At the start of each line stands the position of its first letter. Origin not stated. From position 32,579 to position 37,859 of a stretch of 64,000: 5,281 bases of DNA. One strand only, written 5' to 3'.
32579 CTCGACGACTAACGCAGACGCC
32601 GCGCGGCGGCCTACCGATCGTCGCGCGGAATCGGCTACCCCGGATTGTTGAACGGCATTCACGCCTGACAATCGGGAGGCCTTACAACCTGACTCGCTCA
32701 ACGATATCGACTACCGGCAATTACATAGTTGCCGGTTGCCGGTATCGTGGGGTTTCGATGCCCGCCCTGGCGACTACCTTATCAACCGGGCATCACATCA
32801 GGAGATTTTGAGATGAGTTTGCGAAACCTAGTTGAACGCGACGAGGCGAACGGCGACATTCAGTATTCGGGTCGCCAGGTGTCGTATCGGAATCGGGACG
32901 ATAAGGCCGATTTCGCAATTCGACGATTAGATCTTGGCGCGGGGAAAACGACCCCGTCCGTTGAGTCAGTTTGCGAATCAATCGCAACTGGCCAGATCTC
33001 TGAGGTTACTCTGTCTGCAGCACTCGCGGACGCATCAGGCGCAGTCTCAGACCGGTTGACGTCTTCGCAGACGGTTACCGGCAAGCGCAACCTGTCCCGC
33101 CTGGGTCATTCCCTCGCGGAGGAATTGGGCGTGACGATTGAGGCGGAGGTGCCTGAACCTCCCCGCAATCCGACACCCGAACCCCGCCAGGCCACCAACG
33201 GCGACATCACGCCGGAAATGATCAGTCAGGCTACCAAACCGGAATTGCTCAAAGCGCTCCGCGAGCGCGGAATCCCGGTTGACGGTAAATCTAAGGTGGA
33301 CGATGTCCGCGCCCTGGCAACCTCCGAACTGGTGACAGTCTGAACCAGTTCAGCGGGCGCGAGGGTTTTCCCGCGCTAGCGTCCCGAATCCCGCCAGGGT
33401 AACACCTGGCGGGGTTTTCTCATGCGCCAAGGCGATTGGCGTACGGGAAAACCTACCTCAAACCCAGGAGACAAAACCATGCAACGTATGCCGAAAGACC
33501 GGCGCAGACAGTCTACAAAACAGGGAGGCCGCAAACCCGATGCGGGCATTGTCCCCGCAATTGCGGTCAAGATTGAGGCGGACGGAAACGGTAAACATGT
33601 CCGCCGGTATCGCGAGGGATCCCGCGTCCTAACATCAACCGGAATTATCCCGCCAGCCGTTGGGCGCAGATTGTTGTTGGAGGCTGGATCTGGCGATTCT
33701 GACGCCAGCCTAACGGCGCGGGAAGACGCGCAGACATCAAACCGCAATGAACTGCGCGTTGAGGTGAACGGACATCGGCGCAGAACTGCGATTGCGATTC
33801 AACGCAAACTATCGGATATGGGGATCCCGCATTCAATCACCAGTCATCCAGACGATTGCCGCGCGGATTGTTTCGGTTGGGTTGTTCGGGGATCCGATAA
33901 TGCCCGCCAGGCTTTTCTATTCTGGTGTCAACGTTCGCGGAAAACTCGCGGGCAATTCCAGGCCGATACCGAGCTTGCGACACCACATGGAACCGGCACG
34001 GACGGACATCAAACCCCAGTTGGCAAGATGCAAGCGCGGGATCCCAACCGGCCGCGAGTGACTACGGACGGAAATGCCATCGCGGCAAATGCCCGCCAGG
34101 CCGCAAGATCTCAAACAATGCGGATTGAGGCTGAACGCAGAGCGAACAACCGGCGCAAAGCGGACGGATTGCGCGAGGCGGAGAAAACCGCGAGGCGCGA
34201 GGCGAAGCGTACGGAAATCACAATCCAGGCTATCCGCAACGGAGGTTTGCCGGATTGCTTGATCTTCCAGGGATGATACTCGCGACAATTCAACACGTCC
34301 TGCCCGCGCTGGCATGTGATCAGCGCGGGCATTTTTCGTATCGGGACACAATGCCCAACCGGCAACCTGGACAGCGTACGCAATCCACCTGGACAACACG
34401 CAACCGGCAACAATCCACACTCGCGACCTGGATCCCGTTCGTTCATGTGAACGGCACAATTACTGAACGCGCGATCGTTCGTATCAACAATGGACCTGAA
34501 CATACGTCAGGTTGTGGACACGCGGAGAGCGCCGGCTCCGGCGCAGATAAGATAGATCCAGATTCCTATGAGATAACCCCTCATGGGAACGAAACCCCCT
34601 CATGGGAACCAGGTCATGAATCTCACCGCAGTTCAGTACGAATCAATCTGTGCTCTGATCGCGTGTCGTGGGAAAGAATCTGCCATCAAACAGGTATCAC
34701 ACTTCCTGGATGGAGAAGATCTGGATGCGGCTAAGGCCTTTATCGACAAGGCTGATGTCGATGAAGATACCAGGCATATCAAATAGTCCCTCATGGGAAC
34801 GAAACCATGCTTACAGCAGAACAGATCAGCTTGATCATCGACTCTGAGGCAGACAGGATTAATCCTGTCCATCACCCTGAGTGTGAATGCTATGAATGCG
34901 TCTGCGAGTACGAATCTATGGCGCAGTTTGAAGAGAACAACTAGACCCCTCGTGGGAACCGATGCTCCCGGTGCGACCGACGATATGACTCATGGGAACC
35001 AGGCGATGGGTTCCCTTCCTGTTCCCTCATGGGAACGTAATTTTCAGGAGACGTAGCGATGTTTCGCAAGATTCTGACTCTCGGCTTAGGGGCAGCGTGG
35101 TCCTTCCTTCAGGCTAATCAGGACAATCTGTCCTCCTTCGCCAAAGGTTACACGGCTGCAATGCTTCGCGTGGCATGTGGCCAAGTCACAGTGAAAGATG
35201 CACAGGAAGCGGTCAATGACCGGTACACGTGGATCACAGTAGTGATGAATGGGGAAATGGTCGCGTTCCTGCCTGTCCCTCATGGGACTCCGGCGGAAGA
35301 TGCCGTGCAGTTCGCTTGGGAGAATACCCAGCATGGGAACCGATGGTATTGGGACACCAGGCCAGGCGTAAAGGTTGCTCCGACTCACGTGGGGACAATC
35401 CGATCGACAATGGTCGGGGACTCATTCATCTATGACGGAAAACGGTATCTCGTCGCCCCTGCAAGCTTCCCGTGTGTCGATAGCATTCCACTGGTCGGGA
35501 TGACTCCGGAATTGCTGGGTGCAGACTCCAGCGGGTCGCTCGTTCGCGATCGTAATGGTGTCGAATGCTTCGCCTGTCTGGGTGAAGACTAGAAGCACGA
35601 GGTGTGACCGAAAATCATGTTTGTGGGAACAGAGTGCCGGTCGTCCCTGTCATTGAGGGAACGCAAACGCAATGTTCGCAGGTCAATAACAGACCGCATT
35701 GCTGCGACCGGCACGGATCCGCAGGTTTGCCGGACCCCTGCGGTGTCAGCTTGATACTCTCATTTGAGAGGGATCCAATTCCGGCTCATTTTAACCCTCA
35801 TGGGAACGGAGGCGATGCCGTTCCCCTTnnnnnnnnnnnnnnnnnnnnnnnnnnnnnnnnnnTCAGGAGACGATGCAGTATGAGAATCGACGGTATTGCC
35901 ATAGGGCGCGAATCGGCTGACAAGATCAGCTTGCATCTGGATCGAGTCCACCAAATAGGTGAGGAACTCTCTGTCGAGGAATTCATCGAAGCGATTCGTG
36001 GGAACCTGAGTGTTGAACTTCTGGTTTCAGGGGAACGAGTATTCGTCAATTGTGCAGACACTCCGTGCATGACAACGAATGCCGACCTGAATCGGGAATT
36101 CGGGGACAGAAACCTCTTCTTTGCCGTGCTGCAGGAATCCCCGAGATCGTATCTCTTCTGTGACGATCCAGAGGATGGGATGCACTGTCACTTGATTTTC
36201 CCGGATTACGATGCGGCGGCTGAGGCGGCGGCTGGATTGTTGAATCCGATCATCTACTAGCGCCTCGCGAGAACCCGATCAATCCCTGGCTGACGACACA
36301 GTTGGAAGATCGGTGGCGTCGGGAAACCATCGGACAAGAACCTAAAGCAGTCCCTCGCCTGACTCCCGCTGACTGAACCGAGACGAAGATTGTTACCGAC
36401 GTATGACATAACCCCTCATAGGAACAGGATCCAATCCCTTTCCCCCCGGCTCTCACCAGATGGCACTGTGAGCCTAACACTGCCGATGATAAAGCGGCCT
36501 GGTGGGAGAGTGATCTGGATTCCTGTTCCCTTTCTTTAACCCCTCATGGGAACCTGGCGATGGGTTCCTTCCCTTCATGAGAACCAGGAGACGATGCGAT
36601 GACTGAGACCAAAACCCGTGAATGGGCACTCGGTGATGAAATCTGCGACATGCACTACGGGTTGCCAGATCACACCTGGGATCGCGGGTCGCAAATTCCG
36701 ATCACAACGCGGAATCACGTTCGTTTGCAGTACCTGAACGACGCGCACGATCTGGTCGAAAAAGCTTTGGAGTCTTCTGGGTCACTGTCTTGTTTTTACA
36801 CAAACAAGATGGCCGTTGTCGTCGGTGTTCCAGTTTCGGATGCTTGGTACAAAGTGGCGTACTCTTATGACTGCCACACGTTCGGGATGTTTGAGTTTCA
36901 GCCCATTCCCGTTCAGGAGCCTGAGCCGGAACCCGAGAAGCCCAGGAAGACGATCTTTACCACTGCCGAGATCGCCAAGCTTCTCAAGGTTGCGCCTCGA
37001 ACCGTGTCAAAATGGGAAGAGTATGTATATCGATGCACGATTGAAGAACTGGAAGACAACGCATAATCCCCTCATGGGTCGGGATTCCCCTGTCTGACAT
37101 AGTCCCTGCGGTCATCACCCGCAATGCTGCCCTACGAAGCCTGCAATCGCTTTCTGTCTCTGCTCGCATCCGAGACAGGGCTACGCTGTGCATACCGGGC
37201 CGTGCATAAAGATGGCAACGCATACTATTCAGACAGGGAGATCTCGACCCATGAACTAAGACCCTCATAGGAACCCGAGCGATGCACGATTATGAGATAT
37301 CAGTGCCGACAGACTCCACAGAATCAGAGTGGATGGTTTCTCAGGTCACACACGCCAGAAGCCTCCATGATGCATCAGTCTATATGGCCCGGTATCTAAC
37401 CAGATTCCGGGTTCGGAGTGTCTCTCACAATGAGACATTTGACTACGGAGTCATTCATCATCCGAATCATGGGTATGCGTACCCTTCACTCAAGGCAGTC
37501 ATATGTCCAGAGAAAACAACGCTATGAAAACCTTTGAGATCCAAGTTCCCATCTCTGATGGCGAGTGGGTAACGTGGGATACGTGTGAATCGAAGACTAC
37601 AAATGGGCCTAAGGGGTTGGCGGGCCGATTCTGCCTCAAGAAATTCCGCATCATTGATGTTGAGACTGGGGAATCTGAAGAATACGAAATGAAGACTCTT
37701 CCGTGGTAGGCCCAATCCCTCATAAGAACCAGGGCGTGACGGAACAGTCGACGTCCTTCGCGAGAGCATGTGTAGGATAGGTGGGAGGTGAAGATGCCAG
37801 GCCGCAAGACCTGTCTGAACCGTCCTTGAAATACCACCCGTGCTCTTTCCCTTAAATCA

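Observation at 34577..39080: Cluster of 14 or more copies of a conserved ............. motif, frequently followed by a covarying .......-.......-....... hairpin, placed just upstream of start codons of small genes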

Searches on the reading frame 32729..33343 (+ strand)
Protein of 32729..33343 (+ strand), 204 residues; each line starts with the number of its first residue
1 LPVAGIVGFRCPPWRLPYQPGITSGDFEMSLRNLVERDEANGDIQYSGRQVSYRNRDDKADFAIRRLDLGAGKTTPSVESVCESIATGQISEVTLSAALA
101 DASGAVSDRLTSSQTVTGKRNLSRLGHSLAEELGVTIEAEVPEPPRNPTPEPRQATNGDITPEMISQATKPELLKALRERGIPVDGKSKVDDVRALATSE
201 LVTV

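Call 14: search_protein_families(library=phrogs, proteins=[window:32729-33343:+], max_evalue=0.001)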
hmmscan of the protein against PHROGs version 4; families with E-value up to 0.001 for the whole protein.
window:32729-33343:+ (204 aa): 0 families

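Call 27: search_protein_families(library=pfam, proteins=[window:32729-33343:+], max_evalue=0.01)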
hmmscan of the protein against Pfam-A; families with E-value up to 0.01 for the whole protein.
window:32729-33343:+ (204 aa): 1 family
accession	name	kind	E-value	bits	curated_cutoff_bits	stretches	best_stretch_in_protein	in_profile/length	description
PF12154.13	HCMVantigenic_N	-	0.0044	17.5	25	1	102-117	13-28/36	Glycoprotein B N-terminal antigenic domain of HCMV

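Call 83: search_solved_structures(query=window:32729-33343:+, max_evalue=5)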
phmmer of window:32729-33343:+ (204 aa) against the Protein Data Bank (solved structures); distinct sequences matched with E-value up to 5: 2.
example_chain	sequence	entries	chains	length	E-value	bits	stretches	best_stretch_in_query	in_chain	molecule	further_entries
6vrj_A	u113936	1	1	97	0.1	16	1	16-55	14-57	Translation initiation factor IF-3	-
2ife_A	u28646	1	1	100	1.3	12.4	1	16-54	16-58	PROTEIN (TRANSLATION INITIATION FACTOR IF3)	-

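Call 96: search_protein_families(library=ncbifam, proteins=[window:32729-33343:+], max_evalue=0.05)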
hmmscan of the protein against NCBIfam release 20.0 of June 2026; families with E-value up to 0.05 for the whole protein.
window:32729-33343:+ (204 aa): 0 families

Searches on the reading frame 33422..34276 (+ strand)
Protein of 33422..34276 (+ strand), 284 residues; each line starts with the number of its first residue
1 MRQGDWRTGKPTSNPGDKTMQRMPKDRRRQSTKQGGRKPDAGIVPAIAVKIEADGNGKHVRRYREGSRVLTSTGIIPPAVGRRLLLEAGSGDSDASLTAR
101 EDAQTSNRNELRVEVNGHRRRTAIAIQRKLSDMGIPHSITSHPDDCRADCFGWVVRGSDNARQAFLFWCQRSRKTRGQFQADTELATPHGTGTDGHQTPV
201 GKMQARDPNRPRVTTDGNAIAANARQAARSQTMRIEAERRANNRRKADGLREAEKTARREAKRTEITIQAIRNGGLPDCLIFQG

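Call 12: search_protein_families(library=pfam, proteins=[window:33422-34276:+], max_evalue=0.01)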
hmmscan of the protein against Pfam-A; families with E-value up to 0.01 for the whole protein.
window:33422-34276:+ (284 aa): 0 families

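Call 14: search_protein_families(library=phrogs, proteins=[window:33422-34276:+], max_evalue=0.001)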
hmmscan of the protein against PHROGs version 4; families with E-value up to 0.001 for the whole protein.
window:33422-34276:+ (284 aa): 0 families

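Call 82: search_solved_structures(query=window:33422-34276:+, max_evalue=5)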
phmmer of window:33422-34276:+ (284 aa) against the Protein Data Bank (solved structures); distinct sequences matched with E-value up to 5: 0.

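Call 96: search_protein_families(library=ncbifam, proteins=[window:33422-34276:+], max_evalue=0.05)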
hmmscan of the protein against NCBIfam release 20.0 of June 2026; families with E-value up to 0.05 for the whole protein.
window:33422-34276:+ (284 aa): 0 families

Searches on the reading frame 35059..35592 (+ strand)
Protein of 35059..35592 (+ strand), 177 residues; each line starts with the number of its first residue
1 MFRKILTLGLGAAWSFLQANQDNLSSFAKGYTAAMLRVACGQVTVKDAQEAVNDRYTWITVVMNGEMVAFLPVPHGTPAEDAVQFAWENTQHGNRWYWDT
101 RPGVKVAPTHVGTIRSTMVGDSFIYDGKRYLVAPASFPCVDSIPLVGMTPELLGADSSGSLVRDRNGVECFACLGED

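Call 37: search_protein_families(library=pfam, proteins=[window:35059-35592:+], max_evalue=0.1)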
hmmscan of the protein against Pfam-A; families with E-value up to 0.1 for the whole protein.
window:35059-35592:+ (177 aa): 0 families

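Call 96: search_protein_families(library=ncbifam, proteins=[window:35059-35592:+], max_evalue=0.05)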
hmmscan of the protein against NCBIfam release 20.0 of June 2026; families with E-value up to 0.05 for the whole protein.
window:35059-35592:+ (177 aa): 0 families

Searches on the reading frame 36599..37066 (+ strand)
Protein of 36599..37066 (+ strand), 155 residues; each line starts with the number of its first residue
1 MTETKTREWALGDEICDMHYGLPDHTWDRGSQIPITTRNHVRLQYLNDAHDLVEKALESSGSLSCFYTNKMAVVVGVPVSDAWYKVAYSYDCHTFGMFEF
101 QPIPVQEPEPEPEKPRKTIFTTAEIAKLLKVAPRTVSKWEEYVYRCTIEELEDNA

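Call 16: find_encoding_contigs(protein=window:36599-37066:+, flank=10000, max_places=10)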
Protein window:36599-37066:+ (155 aa): 7 contigs read that carry it; 3 places shown.
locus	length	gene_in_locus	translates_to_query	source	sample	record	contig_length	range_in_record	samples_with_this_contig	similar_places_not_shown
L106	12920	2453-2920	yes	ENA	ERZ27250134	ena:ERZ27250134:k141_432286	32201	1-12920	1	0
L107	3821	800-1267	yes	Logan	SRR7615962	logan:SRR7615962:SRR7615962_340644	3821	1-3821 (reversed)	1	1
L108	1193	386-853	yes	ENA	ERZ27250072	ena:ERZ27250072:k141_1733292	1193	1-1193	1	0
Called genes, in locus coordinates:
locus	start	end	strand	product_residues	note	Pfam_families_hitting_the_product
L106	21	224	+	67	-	-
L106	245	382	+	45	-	-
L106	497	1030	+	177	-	-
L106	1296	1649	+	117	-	-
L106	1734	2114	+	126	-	-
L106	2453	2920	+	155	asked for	-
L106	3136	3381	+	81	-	-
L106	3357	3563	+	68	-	-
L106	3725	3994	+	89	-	-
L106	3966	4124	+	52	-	-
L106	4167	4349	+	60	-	-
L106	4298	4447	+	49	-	-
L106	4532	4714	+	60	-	-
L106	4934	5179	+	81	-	-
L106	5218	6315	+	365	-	PF20530:DUF6745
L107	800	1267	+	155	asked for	-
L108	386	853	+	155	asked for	-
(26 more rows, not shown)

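Call 37: search_protein_families(library=pfam, proteins=[window:36599-37066:+], max_evalue=0.1)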
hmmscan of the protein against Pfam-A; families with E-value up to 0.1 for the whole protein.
window:36599-37066:+ (155 aa): 4 families
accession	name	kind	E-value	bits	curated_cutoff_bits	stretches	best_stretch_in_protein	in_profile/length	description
PF13384.12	HTH_23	-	0.0065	16.7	24.6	1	120-139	18-37/50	Homeodomain-like domain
PF12728.13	HTH_17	-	0.009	16.7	27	1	120-139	2-21/51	Helix-turn-helix domain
PF14549.12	P22_Cro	-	0.053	13.7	30.2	0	123-142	13-32/60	DNA-binding transcriptional regulator Cro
PF00376.29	MerR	-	0.055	13.8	28.2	0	121-141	1-21/38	MerR family regulatory protein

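Call 42: find_homologous_proteins(query=window:36599-37066:+, max_evalue=0.001)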
Query window:36599-37066:+ (155 aa): 4 proteins with E <= 0.001 among 22 candidates.
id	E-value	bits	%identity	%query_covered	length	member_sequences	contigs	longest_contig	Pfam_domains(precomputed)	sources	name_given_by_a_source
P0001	3.6e-102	357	99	100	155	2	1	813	-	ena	-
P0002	2.6e-15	75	40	66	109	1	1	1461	-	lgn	-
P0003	1.3e-7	50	40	59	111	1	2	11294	-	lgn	-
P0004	7.0e-7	47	39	59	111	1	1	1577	-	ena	-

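Call 43: find_encoding_contigs(protein=P0003, flank=10000, max_places=4)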
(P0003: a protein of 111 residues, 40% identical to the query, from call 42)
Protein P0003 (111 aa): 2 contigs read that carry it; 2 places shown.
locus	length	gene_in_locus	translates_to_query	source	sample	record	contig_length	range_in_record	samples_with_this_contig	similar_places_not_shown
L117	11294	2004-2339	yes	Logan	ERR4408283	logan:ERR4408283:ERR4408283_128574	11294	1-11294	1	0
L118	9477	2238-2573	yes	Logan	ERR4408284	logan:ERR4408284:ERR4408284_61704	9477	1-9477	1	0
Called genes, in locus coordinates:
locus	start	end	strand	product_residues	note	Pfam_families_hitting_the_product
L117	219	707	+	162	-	-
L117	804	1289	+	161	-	-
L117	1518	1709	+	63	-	-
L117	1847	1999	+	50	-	-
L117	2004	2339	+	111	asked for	-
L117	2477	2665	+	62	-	-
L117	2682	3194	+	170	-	-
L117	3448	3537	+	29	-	-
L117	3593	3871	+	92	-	-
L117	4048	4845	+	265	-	-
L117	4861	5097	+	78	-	-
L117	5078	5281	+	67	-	-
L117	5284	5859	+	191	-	PF21992:DUF6927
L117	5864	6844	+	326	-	PF17338:GP88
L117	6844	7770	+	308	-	-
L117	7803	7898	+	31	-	-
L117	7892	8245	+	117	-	PF25735:Phage_L5_gp82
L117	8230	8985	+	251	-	-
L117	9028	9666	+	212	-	-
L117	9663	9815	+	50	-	-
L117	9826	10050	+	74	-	-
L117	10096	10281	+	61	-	-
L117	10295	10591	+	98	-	-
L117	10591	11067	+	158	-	PF27050:Phage_P22_Y8K6 (weak)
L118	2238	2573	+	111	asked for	-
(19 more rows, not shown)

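Call 96: search_protein_families(library=ncbifam, proteins=[window:36599-37066:+], max_evalue=0.05)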
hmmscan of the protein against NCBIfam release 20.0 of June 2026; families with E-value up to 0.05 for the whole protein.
window:36599-37066:+ (155 aa): 2 families
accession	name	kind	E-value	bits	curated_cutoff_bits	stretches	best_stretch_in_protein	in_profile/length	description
NF033787.1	HTH_BldC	subfamily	0.0012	18.7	77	1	120-139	3-22/49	BldC family transcriptional regulator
NF040522.1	VC1465_fam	subfamily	0.0065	16.5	70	1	117-144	7-34/111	VC1465 family Xer recombination activation factor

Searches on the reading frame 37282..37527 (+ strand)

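Call 37: search_protein_families(library=pfam, proteins=[window:37282-37527:+], max_evalue=0.1)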
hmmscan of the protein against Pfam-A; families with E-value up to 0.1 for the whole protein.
window:37282-37527:+ (81 aa): 1 family
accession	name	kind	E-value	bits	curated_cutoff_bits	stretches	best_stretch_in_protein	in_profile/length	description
PF02785.25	Biotin_carb_C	-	0.023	15.2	32.4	1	22-62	55-95/108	Biotin carboxylase C-terminal domain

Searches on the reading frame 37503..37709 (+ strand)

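Call 37: search_protein_families(library=pfam, proteins=[window:37503-37709:+], max_evalue=0.1)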
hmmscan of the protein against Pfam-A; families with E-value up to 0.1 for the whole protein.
window:37503-37709:+ (68 aa): 1 family
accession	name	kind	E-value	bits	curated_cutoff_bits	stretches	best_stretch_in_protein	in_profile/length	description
PF22633.2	F5_F8_type_C_2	-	0.1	13.7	27.8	0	5-39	45-75/91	NedA-like, galactose-binding domain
